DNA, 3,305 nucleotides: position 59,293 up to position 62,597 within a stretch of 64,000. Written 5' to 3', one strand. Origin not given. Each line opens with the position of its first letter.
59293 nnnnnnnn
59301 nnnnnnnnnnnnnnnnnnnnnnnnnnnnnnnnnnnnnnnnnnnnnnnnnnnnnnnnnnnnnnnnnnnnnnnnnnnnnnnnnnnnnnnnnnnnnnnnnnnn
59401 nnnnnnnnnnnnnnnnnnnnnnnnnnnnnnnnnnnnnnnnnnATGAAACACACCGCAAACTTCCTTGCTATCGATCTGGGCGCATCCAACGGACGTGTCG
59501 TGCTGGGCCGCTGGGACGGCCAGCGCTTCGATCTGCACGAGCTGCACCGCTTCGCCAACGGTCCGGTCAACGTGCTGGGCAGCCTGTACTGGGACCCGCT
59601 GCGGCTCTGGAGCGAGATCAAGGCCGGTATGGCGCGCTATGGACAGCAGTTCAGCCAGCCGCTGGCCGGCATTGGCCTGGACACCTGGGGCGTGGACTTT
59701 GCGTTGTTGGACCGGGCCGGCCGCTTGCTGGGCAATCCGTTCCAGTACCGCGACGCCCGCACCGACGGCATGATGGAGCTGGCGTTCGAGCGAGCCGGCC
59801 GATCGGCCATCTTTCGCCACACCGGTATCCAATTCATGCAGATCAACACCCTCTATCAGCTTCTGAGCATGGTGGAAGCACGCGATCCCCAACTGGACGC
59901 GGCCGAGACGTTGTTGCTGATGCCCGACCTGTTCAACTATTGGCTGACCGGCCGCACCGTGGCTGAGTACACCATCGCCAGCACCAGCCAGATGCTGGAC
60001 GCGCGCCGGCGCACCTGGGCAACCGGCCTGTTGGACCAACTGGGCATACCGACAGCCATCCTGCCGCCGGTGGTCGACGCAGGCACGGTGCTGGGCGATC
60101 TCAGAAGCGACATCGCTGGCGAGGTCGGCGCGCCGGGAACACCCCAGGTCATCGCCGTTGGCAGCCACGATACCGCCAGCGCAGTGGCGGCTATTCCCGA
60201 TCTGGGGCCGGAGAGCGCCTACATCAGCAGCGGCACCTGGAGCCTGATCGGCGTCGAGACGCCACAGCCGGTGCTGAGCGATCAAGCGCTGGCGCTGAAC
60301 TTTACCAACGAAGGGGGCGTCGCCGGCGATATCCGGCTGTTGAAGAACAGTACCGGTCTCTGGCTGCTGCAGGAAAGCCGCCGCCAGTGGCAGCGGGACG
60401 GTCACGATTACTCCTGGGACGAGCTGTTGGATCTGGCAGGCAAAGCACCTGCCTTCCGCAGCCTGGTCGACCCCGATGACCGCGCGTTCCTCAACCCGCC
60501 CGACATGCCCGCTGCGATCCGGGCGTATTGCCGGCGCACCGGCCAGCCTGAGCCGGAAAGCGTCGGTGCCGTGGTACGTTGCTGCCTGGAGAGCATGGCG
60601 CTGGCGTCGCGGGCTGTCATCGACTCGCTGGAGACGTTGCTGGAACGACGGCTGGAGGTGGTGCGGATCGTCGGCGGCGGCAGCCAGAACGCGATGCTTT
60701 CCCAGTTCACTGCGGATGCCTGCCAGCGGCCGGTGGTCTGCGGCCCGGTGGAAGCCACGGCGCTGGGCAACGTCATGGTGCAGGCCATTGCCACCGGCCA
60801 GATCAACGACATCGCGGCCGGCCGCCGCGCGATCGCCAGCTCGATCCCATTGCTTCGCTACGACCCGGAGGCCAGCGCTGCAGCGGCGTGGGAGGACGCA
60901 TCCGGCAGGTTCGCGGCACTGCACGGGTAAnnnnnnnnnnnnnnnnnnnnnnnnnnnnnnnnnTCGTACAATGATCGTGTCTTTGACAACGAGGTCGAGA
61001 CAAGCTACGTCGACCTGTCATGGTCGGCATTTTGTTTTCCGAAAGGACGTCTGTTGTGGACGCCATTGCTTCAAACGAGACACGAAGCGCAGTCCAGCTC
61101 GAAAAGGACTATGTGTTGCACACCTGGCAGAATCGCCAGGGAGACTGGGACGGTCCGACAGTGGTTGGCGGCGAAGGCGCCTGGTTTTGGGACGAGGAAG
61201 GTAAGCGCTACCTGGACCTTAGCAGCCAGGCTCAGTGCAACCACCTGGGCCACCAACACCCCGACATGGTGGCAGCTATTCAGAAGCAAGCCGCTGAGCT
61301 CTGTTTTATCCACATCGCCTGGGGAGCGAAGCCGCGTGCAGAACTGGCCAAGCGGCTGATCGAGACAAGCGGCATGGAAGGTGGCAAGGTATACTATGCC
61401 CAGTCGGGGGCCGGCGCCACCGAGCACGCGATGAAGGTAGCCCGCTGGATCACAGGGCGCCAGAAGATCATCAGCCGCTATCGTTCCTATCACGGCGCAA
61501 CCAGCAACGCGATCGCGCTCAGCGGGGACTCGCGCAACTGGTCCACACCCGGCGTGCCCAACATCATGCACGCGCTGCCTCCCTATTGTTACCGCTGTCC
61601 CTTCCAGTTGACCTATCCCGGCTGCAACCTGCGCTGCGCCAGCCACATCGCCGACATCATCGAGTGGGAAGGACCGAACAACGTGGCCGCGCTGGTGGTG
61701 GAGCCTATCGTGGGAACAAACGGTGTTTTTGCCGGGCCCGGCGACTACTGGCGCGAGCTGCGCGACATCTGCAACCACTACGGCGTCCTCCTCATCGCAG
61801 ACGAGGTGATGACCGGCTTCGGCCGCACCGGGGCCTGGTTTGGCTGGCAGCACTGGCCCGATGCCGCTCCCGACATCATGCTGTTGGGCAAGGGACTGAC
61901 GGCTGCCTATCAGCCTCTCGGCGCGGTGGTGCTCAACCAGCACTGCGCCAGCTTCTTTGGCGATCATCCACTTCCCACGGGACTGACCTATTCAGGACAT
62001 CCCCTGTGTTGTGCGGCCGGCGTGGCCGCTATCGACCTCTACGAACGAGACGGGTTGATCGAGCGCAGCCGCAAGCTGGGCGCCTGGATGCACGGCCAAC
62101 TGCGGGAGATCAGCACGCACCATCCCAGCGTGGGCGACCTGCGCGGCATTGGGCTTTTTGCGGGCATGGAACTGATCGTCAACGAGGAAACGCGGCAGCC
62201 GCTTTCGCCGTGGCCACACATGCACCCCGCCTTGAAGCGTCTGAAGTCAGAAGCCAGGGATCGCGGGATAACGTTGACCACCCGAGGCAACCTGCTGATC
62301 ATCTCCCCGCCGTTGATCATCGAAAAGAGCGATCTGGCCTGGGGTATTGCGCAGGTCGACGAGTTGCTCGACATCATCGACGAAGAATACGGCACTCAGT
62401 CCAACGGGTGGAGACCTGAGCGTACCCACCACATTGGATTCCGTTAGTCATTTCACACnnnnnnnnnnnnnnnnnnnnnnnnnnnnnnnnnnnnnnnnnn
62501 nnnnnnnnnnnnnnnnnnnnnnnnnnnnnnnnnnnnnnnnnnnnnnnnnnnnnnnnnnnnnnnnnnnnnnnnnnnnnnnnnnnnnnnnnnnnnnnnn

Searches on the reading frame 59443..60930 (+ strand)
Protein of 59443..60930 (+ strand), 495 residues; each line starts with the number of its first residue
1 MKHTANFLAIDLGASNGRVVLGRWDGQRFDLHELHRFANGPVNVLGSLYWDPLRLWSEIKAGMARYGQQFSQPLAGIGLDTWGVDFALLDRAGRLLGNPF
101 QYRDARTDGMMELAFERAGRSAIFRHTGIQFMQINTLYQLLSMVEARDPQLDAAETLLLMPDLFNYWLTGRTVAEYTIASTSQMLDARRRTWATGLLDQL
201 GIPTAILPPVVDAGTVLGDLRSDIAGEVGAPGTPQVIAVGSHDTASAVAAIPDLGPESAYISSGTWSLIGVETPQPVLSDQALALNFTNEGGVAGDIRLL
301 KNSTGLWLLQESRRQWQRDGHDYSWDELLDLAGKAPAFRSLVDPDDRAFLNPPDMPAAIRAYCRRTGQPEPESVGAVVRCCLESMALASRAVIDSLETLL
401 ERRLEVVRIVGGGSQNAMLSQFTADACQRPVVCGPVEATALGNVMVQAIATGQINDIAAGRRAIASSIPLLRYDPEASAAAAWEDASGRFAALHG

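Call 3: search_protein_families(library=pfam, proteins=[window:59443-60930:+], max_evalue=0.01)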
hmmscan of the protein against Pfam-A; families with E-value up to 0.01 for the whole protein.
window:59443-60930:+ (495 aa): 2 families
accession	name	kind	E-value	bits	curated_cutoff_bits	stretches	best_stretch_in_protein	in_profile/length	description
PF02782.22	FGGY_C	-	1.2e-45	156.2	27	1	259-450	1-197/198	FGGY family of carbohydrate kinases, C-terminal domain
PF00370.27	FGGY_N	-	1.3e-31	110.5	28.8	1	8-248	3-243/245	FGGY family of carbohydrate kinases, N-terminal domain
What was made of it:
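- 59443..60930 (+): Rhamnulokinase-like FGGY kinase gene, divergent from the AKR operon. Pfam FGGY_N and FGGY_C (call 3).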

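Call 4: search_protein_families(library=ncbifam, proteins=[window:59443-60930:+], max_evalue=0.01)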
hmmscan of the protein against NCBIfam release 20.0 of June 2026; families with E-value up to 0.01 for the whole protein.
window:59443-60930:+ (495 aa): 12 families
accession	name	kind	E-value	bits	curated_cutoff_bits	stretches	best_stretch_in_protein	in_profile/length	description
TIGR02627.1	rhamnulo_kin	equivalog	2.2e-146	488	527.95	1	8-470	1-454/454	rhamnulokinase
NF007925.0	PRK10640.1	equivalog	3.5e-136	454.5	639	1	5-480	4-470/489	rhamnulokinase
TIGR02628.1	fuculo_kin_coli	equivalog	4.8e-39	134.6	470.9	2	10-281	6-276/465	L-fuculokinase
TIGR01312.1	XylB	equivalog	8e-31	107.1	380.25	2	51-268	42-261/481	xylulokinase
NF008187.0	PRK10939.1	equivalog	1.4e-19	70.1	528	2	121-276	124-277/521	autoinducer-2 kinase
TIGR01311.1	glycerol_kin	equivalog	1.2e-17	63.4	590.35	2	376-459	374-458/496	glycerol kinase GlpK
NF000756.0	PRK00047.1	subfamily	1.9e-15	56.2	498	2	376-457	376-458/502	glycerol kinase GlpK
TIGR01314.1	gntK_FGGY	equivalog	1.2e-10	40.5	648.55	2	89-269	84-263/505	gluconokinase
NF011601.0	PRK15027.1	equivalog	3.6e-09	35.6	912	1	7-265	2-255/484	xylulokinase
NF003154.0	PRK04123.1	equivalog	1.3e-08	34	428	1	377-494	417-534/554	ribulokinase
TIGR01315.1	5C_CHO_kinase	subfamily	1.4e-05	24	408.7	1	372-458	413-499/541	FGGY family pentulose kinase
TIGR01234.1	L-ribulokinase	equivalog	8.5e-05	21.5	583.25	1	378-490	411-523/536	ribulokinase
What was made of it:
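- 59443..60930 (+): TIGR02627 at 488 bits, cut-off 528 (call 4).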

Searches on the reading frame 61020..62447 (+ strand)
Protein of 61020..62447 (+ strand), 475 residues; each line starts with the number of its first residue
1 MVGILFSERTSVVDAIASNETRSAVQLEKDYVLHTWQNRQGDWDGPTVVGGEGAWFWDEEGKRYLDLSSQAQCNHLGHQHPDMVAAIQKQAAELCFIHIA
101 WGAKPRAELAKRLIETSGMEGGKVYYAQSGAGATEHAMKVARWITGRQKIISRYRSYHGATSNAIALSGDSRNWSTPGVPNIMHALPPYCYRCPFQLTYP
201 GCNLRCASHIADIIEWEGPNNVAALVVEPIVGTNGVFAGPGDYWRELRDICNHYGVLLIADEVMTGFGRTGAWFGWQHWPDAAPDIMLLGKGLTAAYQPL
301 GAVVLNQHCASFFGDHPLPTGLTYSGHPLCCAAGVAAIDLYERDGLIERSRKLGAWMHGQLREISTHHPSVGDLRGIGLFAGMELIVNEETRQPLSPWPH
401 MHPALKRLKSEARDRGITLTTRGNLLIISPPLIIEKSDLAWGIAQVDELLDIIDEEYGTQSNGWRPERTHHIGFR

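Call 3: search_protein_families(library=pfam, proteins=[window:61020-62447:+], max_evalue=0.01)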
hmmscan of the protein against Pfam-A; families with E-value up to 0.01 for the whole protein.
window:61020-62447:+ (475 aa): 1 family
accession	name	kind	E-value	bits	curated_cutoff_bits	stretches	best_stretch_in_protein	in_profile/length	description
PF00202.27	Aminotran_3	-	3.2e-86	290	30.5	1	50-447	15-400/403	Aminotransferase class-III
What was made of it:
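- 61020..62447 (+): Class-III aminotransferase gene. Pfam Aminotran_3, E 3e-86 (call 3).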

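Call 4: search_protein_families(library=ncbifam, proteins=[window:61020-62447:+], max_evalue=0.01)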
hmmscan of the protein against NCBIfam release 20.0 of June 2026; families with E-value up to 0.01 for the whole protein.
window:61020-62447:+ (475 aa): 69 families (the best 25 are shown)
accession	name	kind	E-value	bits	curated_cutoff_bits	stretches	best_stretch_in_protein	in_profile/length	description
NF004718.0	PRK06062.1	subfamily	1.4e-139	465.6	472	1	14-456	9-452/454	hypothetical protein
NF005812.0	PRK07678.1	subfamily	6.8e-89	298.6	488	1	20-451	6-448/451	aminotransferase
NF005375.0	PRK06917.1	equivalog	6.4e-88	295.4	535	1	44-441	14-427/448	aspartate aminotransferase family protein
NF005683.0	PRK07481.1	subfamily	8.4e-87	292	575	1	47-449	31-446/453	hypothetical protein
NF004767.0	PRK06105.1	subfamily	1.4e-86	290.9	517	1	21-456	5-453/460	aminotransferase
NF006228.0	PRK08360.1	equivalog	1.2e-84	284.5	608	1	50-455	29-429/443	aspartate aminotransferase family protein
NF005682.0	PRK07480.1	subfamily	6.5e-84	282.2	510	1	18-455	7-454/459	aminotransferase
NF005102.0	PRK06541.1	equivalog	8.4e-84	281.7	574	1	31-451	20-454/460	aspartate aminotransferase family protein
NF005447.0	PRK07036.1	equivalog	2.2e-83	280.5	618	1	17-453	6-448/468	aminotransferase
NF005685.0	PRK07483.1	equivalog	9.1e-83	278.5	485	1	42-443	10-428/444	aspartate aminotransferase family protein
NF049939.1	HyAminethphonNHLyPbfA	equivalog_domain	2.6e-82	276.6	525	1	47-450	46-439/442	(R)-1-hydroxy-2-aminoethylphosphonate ammonia-lyase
NF004426.0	PRK05769.1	equivalog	4.1e-81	273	552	1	9-450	5-437/441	acetyl ornithine aminotransferase family protein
NF004755.0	PRK06082.1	equivalog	6.5e-80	268.8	467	1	47-451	57-450/459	aspartate aminotransferase family protein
NF005684.0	PRK07482.1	subfamily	7.1e-80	268.8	687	1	34-448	18-450/464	hypothetical protein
NF005993.0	PRK08117.1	subfamily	3.3e-78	263.2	574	1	47-451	28-428/433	aspartate aminotransferase family protein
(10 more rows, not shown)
